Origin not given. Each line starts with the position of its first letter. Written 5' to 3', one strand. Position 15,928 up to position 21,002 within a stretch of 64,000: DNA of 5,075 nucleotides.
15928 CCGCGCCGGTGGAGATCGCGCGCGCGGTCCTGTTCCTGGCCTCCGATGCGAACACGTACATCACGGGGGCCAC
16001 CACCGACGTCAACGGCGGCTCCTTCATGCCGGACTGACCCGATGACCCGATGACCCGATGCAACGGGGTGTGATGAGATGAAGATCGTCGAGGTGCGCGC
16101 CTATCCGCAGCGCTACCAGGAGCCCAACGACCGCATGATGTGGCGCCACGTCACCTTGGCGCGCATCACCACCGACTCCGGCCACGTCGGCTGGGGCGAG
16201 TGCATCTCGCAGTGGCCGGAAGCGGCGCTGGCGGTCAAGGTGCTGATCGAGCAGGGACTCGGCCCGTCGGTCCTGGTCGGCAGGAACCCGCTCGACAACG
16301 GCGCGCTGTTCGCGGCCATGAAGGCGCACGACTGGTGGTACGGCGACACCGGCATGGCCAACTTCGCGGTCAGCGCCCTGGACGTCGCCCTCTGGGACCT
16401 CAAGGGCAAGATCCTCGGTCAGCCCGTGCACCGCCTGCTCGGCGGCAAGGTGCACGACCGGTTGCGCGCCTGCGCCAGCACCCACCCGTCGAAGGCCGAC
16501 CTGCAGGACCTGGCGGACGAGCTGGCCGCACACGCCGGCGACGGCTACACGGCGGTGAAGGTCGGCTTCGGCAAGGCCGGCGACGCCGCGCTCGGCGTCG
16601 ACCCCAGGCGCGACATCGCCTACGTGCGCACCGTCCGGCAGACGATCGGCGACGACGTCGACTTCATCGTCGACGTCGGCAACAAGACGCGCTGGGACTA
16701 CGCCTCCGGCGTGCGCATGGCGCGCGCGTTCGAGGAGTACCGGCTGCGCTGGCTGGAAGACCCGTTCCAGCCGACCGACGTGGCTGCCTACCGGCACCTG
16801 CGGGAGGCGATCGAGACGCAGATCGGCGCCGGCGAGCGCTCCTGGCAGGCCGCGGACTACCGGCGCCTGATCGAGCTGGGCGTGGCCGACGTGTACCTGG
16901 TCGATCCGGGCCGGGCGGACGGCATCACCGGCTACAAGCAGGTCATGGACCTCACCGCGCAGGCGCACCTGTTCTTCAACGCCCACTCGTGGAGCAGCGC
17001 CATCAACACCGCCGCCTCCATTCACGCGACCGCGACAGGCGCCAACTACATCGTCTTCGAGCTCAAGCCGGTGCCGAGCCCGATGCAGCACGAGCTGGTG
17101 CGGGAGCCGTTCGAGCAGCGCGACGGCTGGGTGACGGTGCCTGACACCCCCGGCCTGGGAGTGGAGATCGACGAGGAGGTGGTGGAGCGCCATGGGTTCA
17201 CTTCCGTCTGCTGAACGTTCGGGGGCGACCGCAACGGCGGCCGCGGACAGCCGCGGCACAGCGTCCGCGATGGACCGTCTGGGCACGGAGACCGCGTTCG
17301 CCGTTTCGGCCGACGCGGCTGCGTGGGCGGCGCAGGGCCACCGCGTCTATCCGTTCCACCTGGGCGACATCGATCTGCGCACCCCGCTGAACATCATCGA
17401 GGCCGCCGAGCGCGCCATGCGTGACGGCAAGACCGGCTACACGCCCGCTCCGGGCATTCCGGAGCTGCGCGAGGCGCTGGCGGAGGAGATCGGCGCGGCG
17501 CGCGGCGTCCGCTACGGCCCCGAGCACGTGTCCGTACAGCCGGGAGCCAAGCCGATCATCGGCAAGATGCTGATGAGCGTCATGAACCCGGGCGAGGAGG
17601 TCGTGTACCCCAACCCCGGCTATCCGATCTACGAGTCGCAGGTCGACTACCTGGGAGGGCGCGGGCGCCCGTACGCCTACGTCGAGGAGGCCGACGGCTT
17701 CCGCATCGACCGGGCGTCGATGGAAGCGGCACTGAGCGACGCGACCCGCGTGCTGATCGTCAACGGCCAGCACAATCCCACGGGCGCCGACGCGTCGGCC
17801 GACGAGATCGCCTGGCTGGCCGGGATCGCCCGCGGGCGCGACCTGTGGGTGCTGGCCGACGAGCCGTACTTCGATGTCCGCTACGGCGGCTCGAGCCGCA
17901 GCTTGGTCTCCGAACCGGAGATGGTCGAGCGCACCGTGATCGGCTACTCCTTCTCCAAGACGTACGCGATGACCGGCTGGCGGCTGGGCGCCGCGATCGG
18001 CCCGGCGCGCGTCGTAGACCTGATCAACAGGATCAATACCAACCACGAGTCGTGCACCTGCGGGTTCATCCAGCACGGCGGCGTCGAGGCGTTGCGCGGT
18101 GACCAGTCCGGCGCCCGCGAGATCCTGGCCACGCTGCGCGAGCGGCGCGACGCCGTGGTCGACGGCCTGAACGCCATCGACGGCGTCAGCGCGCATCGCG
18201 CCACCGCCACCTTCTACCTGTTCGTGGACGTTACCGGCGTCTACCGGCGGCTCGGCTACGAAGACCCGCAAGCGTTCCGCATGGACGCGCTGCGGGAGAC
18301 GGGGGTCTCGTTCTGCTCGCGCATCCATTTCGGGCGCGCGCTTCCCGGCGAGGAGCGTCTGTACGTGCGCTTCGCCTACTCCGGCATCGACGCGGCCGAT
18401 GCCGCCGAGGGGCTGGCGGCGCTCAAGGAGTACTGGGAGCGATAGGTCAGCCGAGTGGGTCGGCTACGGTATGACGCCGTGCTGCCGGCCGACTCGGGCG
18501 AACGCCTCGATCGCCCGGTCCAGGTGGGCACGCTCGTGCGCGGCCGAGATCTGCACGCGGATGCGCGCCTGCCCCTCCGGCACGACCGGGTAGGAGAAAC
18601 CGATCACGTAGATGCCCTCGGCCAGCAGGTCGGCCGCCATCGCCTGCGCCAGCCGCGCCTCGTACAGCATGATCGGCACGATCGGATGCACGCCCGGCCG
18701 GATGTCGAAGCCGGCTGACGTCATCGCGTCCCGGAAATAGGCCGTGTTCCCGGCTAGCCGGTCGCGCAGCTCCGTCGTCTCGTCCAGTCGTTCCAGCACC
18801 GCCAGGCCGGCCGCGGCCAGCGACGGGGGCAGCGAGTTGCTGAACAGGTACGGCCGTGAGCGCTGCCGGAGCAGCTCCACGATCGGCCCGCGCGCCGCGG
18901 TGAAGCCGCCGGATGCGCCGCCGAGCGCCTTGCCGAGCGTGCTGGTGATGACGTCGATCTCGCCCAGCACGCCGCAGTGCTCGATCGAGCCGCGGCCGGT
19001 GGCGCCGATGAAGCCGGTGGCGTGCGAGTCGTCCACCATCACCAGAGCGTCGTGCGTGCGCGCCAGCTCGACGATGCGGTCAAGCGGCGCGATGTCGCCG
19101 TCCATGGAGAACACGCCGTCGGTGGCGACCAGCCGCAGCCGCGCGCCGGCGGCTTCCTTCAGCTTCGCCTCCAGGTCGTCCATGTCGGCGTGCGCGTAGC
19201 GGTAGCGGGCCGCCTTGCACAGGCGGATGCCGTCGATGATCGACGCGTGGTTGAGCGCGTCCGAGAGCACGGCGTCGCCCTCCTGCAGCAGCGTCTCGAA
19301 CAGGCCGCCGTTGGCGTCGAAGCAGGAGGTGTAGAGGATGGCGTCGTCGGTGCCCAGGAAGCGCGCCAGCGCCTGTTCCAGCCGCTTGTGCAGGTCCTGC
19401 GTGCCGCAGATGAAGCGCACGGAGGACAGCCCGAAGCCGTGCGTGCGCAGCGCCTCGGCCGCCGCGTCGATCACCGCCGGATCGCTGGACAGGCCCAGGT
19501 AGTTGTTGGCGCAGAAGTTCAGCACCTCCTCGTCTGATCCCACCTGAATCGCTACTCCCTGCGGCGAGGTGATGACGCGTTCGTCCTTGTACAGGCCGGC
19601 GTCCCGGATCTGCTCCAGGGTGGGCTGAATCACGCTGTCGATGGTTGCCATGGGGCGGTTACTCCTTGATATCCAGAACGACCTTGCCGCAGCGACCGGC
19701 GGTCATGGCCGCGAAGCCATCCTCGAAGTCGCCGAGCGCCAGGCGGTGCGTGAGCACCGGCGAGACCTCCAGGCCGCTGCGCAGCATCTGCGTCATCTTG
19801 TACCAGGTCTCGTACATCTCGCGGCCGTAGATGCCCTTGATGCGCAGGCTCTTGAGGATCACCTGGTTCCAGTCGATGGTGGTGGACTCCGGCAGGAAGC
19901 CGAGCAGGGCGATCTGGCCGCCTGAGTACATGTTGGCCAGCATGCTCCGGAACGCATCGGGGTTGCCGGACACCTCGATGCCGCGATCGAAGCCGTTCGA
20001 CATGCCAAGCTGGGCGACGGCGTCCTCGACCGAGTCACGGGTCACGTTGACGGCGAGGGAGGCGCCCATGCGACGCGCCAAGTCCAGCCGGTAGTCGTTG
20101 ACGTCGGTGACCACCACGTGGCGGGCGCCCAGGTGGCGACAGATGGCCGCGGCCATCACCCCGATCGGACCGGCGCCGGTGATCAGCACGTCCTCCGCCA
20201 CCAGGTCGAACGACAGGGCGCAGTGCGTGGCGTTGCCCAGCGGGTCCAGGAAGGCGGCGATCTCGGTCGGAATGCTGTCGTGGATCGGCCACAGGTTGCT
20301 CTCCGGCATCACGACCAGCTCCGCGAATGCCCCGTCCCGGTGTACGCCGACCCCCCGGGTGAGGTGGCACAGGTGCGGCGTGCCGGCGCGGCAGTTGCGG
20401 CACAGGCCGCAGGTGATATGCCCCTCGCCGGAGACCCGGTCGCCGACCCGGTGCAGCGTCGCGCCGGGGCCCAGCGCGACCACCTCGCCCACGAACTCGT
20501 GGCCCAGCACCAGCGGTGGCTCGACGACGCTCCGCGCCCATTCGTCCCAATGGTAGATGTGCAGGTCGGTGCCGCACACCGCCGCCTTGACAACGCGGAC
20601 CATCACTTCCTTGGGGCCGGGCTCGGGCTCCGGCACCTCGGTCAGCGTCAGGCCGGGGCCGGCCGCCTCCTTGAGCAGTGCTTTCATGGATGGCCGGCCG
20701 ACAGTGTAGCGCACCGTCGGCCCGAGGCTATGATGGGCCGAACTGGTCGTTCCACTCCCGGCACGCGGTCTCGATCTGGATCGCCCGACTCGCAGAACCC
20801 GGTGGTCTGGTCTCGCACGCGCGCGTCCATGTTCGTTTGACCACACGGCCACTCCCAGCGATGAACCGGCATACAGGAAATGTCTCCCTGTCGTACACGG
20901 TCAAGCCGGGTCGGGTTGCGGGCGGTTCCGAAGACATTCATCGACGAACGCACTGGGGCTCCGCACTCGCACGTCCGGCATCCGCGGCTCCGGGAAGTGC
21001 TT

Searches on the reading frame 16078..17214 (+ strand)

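Call 28: search_protein_families(library=pfam, proteins=[window:16078-17214:+], max_evalue=0.00001)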
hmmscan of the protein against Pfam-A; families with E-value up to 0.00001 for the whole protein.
window:16078-17214:+ (378 aa): 2 families
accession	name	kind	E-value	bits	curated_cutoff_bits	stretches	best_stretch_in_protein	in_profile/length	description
PF13378.12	MR_MLE_C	-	1.2e-53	182.5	29.4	1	145-368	2-219/219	Enolase C-terminal domain-like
PF02746.21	MR_MLE_N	-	2.4e-14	54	22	1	25-122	28-117/117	Mandelate racemase / muconate lactonizing enzyme, N-terminal domain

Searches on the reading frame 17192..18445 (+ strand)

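Call 28: search_protein_families(library=pfam, proteins=[window:17192-18445:+], max_evalue=0.00001)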
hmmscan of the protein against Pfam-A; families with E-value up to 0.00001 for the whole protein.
window:17192-18445:+ (417 aa): 1 family
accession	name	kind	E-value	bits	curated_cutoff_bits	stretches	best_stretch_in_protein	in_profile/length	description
PF00155.27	Aminotran_1_2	-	2.2e-47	162.4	19.7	1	58-403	9-353/361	Aminotransferase class I and II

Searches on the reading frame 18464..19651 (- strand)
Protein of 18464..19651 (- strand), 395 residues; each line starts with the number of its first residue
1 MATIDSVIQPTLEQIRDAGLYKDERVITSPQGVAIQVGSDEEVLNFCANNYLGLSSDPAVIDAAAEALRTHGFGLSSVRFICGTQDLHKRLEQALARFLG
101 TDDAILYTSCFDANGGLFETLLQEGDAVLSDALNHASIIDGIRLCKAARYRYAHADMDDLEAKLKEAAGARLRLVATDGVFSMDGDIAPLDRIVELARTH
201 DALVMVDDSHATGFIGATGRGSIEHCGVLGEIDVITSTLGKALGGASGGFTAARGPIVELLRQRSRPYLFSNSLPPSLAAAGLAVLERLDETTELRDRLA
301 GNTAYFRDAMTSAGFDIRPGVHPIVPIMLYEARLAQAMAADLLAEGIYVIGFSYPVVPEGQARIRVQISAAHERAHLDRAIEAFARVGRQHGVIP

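Call 28: search_protein_families(library=pfam, proteins=[window:18464-19651:-], max_evalue=0.00001)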
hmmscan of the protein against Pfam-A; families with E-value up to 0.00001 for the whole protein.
window:18464-19651:- (395 aa): 3 families
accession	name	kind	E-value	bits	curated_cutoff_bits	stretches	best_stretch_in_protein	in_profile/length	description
PF00155.27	Aminotran_1_2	-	4.1e-68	230.6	19.7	1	42-384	2-361/361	Aminotransferase class I and II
PF01041.23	DegT_DnrJ_EryC1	-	2.3e-06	27.6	19.8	0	88-249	26-182/360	DegT/DnrJ/EryC1/StrS aminotransferase family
PF00266.25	Aminotran_5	-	7.6e-06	25.6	21.5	0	84-211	41-179/371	Aminotransferase class-V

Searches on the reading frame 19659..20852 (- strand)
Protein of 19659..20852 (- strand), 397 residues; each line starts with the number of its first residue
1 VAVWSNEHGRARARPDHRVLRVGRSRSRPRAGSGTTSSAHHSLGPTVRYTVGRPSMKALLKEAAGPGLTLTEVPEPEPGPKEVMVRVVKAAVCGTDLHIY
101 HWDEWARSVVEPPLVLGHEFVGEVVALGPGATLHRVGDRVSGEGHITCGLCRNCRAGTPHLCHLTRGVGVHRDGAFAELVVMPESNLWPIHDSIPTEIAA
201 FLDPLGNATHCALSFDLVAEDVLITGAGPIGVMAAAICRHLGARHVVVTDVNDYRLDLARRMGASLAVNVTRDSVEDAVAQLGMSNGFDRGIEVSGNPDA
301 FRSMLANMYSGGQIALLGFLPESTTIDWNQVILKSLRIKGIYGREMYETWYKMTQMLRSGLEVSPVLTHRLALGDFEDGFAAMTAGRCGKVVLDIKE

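Call 28: search_protein_families(library=pfam, proteins=[window:19659-20852:-], max_evalue=0.00001)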
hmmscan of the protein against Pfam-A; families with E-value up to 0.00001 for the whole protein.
window:19659-20852:- (397 aa): 3 families
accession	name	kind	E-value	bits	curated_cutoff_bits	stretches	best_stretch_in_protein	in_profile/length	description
PF08240.17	ADH_N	-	1.8e-28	99.2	23.5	1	79-192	1-104/104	Alcohol dehydrogenase GroES-like domain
PF00107.32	ADH_zinc_N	-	5.2e-26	91.5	31.8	1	229-357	1-127/129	Zinc-binding dehydrogenase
PF16912.11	Glu_dehyd_C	-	1.7e-08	34.6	34.9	1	210-328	22-139/211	Glucose dehydrogenase C-terminus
